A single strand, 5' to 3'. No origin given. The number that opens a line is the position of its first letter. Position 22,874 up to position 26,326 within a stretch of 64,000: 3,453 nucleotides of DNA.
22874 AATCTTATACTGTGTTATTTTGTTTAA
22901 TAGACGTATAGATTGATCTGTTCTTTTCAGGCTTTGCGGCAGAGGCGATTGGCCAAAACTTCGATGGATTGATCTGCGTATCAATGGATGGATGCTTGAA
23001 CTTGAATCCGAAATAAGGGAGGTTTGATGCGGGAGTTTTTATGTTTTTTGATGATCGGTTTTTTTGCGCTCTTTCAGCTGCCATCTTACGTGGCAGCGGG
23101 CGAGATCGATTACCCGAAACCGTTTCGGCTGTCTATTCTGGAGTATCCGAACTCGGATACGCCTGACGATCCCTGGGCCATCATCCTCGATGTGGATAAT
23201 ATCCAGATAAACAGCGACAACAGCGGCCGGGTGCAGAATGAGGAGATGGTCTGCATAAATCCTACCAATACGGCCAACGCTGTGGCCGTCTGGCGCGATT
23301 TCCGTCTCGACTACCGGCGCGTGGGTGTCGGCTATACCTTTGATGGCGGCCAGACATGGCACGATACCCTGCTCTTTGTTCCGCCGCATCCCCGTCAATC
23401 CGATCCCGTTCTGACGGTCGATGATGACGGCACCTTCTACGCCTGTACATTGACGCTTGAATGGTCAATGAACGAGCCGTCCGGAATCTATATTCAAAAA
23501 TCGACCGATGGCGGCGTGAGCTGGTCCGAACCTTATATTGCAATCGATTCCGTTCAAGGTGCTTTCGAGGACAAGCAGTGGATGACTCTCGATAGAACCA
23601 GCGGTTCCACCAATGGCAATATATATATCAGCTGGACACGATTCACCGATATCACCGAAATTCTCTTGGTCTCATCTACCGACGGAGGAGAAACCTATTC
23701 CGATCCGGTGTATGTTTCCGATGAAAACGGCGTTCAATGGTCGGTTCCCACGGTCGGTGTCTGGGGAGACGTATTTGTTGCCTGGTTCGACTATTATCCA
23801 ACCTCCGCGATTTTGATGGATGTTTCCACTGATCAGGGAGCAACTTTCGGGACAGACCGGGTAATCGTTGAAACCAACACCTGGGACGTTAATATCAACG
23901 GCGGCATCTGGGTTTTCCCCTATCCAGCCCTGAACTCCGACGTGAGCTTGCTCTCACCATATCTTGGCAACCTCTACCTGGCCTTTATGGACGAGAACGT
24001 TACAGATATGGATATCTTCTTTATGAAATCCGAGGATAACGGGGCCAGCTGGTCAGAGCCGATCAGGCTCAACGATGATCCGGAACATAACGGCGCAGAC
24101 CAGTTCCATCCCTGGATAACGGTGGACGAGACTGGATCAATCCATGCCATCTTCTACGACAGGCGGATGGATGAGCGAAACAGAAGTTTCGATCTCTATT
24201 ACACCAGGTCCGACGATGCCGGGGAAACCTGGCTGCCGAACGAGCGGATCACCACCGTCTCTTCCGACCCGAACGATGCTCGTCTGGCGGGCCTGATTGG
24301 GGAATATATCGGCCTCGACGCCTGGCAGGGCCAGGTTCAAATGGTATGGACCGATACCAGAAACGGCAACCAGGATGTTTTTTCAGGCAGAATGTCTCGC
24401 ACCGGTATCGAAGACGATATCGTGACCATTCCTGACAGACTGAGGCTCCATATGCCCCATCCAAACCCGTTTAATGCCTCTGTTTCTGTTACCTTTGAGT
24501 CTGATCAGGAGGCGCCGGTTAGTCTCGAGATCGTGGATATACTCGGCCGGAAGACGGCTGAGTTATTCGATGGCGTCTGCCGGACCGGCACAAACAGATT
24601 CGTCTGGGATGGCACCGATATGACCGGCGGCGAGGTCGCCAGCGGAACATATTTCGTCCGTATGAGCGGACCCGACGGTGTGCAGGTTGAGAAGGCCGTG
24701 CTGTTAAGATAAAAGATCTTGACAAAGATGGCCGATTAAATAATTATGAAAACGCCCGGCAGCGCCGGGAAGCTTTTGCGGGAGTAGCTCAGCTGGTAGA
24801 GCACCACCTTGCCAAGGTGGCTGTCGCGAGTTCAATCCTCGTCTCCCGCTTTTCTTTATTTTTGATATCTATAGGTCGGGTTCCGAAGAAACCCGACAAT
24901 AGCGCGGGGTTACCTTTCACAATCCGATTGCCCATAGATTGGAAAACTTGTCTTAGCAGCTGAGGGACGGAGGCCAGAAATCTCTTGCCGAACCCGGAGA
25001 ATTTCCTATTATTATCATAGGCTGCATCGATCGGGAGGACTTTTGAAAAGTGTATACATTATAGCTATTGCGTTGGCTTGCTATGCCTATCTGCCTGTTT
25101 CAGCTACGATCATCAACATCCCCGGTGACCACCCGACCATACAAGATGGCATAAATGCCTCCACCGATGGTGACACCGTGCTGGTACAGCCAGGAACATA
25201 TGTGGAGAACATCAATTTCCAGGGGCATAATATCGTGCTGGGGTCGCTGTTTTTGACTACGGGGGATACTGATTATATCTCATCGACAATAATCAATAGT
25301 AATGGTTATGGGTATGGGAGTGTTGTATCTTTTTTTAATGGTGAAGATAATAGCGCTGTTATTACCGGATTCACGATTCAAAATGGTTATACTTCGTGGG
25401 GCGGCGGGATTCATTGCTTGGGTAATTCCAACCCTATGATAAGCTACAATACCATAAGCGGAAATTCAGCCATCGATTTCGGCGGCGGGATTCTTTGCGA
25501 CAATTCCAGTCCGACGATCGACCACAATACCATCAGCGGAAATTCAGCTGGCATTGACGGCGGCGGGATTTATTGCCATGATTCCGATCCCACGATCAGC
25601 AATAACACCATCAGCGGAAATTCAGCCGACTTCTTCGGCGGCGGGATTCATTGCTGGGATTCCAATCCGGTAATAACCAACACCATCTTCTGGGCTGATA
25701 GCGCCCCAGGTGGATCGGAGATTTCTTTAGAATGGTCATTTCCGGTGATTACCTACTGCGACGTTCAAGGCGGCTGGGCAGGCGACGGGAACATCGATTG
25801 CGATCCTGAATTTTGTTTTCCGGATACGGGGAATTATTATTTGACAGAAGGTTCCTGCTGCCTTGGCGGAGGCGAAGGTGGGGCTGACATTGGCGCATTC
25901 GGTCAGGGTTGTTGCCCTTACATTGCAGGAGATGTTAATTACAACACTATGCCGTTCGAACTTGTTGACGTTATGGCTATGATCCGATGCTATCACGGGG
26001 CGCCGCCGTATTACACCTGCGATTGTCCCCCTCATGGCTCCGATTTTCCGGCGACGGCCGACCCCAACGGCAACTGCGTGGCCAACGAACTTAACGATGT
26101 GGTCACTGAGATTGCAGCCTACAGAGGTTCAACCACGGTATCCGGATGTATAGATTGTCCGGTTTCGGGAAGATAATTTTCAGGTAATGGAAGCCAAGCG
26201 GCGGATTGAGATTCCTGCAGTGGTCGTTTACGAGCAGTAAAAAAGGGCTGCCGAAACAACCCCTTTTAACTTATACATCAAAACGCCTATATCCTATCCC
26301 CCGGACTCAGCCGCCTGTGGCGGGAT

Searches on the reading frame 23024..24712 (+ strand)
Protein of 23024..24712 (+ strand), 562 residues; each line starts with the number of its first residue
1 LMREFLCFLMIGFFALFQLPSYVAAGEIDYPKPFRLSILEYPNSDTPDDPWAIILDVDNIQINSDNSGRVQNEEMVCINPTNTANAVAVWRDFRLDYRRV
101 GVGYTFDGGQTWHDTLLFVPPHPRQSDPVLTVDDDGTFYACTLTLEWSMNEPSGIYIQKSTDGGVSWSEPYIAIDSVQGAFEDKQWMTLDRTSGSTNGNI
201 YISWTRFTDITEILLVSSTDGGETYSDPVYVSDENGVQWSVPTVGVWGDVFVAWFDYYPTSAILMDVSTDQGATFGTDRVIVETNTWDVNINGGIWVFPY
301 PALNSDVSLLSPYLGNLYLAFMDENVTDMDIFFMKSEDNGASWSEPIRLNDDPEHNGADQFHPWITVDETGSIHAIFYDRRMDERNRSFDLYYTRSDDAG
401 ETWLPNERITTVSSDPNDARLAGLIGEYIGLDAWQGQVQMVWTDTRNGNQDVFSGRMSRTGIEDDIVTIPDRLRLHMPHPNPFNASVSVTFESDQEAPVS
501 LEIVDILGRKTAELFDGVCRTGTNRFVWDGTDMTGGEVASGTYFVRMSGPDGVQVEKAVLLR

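Call 14: search_protein_families(library=pfam, proteins=[window:23024-24712:+], max_evalue=0.01)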
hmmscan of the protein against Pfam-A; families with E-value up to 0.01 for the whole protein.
window:23024-24712:+ (562 aa): 6 families
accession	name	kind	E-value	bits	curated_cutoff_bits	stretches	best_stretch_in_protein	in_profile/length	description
PF13088.12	BNR_2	-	8.2e-14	52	31.4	1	155-417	20-210/277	BNR repeat-like domain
PF02012.26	BNR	-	1.8e-07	30.5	27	0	104-113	2-11/12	BNR/Asp-box repeat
PF13860.13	FlgD_ig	-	9.6e-06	25.9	27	1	486-549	11-75/79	FlgD Ig-like domain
PF18962.6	Por_Secre_tail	-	0.00036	21.2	27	1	480-559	3-74/75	Secretion system C-terminal sorting domain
PF15892.11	BNR_4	-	0.0041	17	27.3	0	315-404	105-194/272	BNR repeat-containing family member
PF13859.12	BNR_3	-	0.0051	16.7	27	0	328-415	27-114/308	BNR repeat-like domain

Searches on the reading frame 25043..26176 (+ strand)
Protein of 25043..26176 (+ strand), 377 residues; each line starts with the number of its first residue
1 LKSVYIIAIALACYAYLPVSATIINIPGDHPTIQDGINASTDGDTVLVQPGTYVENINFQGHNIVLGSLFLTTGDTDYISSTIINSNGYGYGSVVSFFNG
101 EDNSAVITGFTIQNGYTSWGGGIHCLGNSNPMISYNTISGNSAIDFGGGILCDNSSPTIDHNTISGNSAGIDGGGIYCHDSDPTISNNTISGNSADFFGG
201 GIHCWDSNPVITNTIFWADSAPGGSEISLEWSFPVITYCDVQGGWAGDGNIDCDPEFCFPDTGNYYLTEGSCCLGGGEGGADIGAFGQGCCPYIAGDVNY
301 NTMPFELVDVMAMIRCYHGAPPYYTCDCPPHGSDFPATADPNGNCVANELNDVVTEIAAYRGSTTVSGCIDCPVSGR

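Call 14: search_protein_families(library=pfam, proteins=[window:25043-26176:+], max_evalue=0.01)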
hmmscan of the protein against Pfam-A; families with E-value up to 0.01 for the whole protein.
window:25043-26176:+ (377 aa): 1 family
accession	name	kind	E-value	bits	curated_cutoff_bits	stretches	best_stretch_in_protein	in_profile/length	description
PF02415.23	Chlam_PMP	-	0.00093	19.7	20.6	0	163-178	3-18/19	Chlamydia polymorphic membrane protein (Chlamydia_PMP) repeat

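Call 18: find_encoding_contigs(protein=window:25043-26176:+, flank=3000, max_places=10)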
Protein window:25043-26176:+ (377 aa): no gene with exactly this product is on record in the collection.

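Call 44: find_homologous_proteins(query=window:25043-26176:+, max_evalue=1e-20)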
Query window:25043-26176:+ (377 aa): 2115 proteins with E <= 1e-20 among 8000 candidates; the best 120 are listed.
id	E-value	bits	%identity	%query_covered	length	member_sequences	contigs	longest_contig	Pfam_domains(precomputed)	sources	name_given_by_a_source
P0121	5.9e-258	874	100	100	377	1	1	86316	-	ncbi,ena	-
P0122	7.9e-152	524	59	72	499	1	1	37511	PF13229.13,PF07602.18,PF02415.24,PF05048.20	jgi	jgi:parallel beta-helix repeat protein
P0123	2.1e-146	506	54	73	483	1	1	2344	PF13229.13,PF07602.18,PF02415.24,PF05048.20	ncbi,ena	-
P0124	6.7e-142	492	52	59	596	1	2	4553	PF13229.13,PF02415.24,PF05048.20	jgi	jgi:parallel beta-helix repeat protein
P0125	1.2e-141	491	52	100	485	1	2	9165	PF02415.24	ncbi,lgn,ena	-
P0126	1.6e-140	487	47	77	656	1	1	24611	PF18203.7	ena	-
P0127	8.8e-136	471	47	65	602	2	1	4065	PF13229.13,PF02415.24,PF05048.20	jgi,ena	-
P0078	1.6e-135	470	54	67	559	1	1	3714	PF13229.13,PF05048.20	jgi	jgi:hypothetical protein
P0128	3.9e-134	466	53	59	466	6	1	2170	PF13229.13,PF02415.24,PF18203.7,PF17161.11,PF05048.20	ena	-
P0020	9.7e-130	451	55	65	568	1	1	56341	PF13229.13,PF18962.8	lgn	-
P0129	7.3e-129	449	48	77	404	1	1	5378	PF13229.13,PF02415.24,PF05048.20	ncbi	-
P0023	3.2e-124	433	49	73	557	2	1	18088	PF13229.13,PF18962.8,PF13860.13,PF05048.20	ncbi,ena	-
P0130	7.7e-122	425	64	77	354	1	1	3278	PF13229.13,PF07602.18,PF02415.24,PF18203.7,PF05048.20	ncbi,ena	-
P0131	4.5e-121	423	56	77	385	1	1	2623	PF07602.18,PF02415.24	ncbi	-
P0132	6.8e-121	422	47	76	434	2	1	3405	PF13229.13,PF02415.24,PF05048.20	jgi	-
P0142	1.1e-115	405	57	77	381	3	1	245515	PF07602.18,PF18203.7,PF17161.11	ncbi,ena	-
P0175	2.2e-100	355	67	73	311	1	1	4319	PF13229.13,PF18203.7,PF17161.11,PF05048.20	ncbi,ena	-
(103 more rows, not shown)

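Call 50: find_encoding_contigs(protein=P0175, flank=5000, max_places=6)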
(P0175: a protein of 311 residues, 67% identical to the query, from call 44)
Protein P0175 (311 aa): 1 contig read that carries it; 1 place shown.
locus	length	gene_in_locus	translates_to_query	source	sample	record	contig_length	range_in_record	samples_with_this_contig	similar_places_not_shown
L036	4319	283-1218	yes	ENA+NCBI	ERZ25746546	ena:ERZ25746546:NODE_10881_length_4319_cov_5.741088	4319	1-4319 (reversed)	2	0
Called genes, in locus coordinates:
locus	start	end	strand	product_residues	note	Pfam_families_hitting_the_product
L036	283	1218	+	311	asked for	PF05048:NosD, PF17161:DUF5123 (faint), PF13229:Beta_helix, PF18203:IPTL-CTERM (weak)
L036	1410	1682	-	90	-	-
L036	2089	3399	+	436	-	PF00009:GTP_EFTU, PF00350:Dynamin_N (faint), PF01926:MMR_HSR1, PF02421:FeoB_N, PF00009:GTP_EFTU (weak), PF01926:MMR_HSR1, PF02421:FeoB_N, PF14714:KH_dom-like, +5 more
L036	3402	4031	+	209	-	PF02660:G3P_acyltransf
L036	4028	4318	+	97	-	?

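Call 54: find_encoding_contigs(protein=P0142, flank=4000, max_places=8)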
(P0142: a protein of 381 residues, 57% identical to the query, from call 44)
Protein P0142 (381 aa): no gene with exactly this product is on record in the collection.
